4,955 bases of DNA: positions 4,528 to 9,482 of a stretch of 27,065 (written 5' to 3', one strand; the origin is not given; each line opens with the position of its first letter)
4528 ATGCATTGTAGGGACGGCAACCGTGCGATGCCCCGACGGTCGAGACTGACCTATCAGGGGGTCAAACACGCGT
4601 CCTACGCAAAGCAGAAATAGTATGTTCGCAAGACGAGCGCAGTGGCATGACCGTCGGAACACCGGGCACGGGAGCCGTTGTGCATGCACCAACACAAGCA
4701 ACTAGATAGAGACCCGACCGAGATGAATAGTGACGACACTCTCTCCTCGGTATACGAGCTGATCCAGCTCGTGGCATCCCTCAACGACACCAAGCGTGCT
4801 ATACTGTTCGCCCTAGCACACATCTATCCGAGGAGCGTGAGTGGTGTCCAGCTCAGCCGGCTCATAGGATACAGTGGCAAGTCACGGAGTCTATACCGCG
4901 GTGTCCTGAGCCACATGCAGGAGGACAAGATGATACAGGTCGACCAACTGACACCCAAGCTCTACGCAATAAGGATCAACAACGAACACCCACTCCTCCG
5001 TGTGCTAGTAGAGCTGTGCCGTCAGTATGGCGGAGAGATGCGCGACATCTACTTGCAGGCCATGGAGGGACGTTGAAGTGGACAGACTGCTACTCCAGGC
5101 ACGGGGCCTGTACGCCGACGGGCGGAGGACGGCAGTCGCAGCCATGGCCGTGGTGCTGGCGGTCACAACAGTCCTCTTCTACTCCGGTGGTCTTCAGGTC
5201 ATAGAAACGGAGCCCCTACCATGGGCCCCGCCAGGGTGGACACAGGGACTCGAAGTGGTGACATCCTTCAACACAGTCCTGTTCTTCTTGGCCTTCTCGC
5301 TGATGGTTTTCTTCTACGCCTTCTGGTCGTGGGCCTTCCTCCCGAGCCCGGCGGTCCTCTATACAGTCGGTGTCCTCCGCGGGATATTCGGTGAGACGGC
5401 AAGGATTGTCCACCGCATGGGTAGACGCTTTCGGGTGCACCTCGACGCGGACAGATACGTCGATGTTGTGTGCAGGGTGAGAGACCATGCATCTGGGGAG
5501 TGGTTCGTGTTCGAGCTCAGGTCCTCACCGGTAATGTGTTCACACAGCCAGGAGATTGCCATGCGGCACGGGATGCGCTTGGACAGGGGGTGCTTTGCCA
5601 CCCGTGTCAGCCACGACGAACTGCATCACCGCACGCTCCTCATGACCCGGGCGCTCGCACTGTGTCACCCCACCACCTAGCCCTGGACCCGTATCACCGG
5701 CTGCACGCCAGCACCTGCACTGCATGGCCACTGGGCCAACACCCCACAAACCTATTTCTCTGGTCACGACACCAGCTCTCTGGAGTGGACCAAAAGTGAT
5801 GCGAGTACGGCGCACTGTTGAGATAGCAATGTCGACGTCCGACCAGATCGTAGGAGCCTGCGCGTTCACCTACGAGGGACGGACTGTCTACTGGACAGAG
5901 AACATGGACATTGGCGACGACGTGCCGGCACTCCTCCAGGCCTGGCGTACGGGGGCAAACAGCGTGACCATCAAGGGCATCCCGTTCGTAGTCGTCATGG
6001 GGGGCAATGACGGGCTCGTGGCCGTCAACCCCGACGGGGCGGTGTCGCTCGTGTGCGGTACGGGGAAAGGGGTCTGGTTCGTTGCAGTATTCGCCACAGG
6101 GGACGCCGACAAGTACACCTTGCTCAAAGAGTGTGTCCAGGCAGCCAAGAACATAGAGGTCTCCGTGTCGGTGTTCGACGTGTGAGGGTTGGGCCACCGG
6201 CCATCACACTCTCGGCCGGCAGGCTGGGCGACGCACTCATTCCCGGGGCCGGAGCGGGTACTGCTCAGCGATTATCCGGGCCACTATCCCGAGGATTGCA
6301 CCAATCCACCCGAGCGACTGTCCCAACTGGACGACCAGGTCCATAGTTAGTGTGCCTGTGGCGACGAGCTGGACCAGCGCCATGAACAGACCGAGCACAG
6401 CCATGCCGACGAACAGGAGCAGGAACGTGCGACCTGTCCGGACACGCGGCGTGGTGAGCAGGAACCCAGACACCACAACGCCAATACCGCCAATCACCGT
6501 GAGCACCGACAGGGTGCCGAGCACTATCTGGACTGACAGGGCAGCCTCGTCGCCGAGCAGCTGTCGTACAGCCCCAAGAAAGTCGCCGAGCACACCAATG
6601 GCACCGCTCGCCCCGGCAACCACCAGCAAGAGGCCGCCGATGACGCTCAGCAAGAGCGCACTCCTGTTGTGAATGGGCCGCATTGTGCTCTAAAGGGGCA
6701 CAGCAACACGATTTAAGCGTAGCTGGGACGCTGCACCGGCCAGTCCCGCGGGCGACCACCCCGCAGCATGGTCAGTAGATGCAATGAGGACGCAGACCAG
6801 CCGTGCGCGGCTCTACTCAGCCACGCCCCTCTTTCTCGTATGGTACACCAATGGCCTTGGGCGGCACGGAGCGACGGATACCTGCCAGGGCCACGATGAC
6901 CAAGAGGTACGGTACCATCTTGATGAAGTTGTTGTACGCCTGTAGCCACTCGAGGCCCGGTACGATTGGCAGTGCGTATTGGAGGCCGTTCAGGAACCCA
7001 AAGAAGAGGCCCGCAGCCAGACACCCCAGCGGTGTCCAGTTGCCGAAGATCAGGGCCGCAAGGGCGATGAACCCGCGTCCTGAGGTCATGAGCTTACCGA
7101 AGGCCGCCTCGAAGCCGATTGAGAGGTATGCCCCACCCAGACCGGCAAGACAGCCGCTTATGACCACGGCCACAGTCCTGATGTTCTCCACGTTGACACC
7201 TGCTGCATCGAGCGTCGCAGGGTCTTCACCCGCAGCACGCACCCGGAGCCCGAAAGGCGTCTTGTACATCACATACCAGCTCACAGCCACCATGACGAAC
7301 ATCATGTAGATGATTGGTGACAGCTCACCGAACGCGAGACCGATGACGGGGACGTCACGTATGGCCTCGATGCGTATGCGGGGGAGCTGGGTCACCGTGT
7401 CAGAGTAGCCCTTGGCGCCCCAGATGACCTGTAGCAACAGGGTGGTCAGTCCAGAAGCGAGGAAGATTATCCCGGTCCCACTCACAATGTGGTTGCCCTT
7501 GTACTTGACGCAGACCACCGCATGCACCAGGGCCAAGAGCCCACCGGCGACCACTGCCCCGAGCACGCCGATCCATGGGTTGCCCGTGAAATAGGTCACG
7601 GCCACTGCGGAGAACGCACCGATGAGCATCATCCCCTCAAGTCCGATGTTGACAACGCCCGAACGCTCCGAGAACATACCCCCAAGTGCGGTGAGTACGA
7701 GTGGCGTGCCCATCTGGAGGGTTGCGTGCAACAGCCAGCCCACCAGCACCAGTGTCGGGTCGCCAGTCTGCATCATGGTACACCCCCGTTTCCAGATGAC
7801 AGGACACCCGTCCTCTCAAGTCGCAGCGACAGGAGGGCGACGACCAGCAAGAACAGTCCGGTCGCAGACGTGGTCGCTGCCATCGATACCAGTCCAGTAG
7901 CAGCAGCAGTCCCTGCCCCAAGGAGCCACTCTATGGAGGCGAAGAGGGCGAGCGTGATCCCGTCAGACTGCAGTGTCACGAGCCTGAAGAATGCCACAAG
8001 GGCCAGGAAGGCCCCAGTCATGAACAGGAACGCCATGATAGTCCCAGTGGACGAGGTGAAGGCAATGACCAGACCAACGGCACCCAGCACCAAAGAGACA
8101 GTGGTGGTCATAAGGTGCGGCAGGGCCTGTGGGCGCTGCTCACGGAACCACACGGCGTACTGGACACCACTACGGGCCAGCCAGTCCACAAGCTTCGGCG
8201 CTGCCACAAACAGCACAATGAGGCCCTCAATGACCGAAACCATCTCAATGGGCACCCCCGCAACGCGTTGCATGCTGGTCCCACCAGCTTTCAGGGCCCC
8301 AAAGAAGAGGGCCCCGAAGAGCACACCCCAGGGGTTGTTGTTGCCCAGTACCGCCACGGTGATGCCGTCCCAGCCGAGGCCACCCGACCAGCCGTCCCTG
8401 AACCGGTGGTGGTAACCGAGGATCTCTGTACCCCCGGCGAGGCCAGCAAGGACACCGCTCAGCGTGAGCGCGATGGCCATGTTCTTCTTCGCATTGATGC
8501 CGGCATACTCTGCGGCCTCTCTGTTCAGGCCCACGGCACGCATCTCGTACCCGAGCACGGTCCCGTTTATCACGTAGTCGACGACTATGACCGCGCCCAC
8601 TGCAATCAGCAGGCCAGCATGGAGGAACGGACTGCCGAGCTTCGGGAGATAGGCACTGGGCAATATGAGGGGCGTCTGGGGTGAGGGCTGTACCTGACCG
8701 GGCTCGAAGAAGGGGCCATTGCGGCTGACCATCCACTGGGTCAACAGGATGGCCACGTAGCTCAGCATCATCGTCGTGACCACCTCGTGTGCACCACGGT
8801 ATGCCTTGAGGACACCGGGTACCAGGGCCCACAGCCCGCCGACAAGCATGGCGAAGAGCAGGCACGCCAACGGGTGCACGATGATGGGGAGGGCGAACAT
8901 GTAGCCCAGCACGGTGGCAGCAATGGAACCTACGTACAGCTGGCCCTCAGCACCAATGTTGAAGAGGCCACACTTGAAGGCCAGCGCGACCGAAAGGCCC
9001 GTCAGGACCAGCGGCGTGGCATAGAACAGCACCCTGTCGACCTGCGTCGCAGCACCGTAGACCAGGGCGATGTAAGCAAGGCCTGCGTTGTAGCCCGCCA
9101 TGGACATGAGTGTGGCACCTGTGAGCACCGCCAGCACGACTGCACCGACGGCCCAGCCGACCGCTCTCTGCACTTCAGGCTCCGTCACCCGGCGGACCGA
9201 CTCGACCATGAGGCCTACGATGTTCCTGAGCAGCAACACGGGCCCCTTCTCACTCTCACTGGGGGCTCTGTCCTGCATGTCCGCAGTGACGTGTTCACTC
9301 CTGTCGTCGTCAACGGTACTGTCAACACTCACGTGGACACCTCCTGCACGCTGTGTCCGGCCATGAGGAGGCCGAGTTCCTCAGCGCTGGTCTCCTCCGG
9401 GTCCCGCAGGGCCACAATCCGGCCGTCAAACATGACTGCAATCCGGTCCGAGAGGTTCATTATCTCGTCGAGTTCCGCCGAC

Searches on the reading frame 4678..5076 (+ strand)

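Call 6: search_protein_families(library=pfam, proteins=[window:4678-5076:+], max_evalue=10)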
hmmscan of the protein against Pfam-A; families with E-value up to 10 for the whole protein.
window:4678-5076:+ (132 aa): 2 families
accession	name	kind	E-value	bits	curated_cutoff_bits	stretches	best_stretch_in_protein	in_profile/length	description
PF17176.10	tRNA_bind_3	-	0.048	14.4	27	1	1-89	4-93/119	tRNA-binding domain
PF00789.26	UBX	-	0.13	12.9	21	1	15-54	22-57/82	UBX domain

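Call 61: search_protein_families(library=pfam, proteins=[window:4678-5073:+], max_evalue=1)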
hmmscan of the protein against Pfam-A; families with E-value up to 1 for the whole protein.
window:4678-5073:+ (132 aa): 2 families
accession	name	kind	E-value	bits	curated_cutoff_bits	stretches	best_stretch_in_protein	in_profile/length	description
PF17176.10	tRNA_bind_3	-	0.048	14.4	27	1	1-89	4-93/119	tRNA-binding domain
PF00789.26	UBX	-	0.13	12.9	21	1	15-54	22-57/82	UBX domain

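Call 62: search_protein_families(library=ncbifam, proteins=[window:4678-5073:+], max_evalue=1)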
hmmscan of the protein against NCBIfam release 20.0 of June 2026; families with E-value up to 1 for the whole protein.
window:4678-5073:+ (132 aa): 0 families

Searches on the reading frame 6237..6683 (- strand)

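Call 6: search_protein_families(library=pfam, proteins=[window:6237-6683:-], max_evalue=10)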
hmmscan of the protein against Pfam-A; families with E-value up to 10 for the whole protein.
window:6237-6683:- (148 aa): 1 family
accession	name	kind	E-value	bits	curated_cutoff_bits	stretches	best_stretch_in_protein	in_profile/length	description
PF09796.14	QCR10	-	0.62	10.6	27.5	1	110-144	2-36/63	Ubiquinol-cytochrome-c reductase complex subunit (QCR10)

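Call 61: search_protein_families(library=pfam, proteins=[window:6237-6680:-], max_evalue=1)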
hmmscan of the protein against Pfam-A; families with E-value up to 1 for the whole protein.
window:6237-6680:- (147 aa): 1 family
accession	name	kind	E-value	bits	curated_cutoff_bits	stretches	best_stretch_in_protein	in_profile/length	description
PF09796.14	QCR10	-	0.6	10.6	27.5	0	109-143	2-36/63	Ubiquinol-cytochrome-c reductase complex subunit (QCR10)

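Call 62: search_protein_families(library=ncbifam, proteins=[window:6237-6680:-], max_evalue=1)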
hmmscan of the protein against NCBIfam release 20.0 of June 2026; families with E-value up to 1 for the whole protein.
window:6237-6680:- (147 aa): 0 families

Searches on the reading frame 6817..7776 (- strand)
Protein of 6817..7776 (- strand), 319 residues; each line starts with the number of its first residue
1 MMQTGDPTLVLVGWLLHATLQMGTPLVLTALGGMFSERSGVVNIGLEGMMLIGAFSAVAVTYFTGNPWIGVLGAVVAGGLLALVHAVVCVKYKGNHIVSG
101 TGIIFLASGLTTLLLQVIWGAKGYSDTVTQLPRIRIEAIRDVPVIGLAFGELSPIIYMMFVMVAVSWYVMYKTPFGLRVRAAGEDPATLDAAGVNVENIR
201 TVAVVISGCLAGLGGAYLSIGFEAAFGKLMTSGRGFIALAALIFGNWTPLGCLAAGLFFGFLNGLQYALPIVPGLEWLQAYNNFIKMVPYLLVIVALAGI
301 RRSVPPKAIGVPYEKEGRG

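Call 19: search_protein_families(library=pfam, proteins=[window:6817-7776:-], max_evalue=0.001)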
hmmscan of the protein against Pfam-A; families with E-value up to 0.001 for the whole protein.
window:6817-7776:- (319 aa): 1 family
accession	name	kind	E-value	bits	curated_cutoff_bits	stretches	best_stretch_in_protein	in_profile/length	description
PF02653.21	BPD_transp_2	-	1.1e-42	146.5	26.8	1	19-297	5-269/269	Branched-chain amino acid transport system / permease component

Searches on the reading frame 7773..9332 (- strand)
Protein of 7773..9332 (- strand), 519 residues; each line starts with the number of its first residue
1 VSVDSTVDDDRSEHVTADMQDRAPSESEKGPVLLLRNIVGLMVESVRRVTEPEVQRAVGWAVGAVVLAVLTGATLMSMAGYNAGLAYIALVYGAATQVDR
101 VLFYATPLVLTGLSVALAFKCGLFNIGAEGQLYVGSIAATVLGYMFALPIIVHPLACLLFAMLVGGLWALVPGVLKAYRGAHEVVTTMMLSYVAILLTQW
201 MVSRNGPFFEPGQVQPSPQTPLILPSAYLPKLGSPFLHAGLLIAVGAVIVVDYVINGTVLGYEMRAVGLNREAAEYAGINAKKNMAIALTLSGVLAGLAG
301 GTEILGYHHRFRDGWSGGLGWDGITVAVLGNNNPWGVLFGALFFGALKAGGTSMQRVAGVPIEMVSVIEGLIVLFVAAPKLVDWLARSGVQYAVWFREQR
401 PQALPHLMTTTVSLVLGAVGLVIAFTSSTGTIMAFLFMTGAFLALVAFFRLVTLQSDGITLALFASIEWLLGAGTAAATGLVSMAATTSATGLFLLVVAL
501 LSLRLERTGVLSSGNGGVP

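Call 19: search_protein_families(library=pfam, proteins=[window:7773-9332:-], max_evalue=0.001)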
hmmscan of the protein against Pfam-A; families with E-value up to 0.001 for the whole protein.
window:7773-9332:- (519 aa): 1 family
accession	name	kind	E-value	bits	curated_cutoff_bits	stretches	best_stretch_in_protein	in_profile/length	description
PF02653.21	BPD_transp_2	-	1.1e-43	149.8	26.8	1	99-376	3-268/269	Branched-chain amino acid transport system / permease component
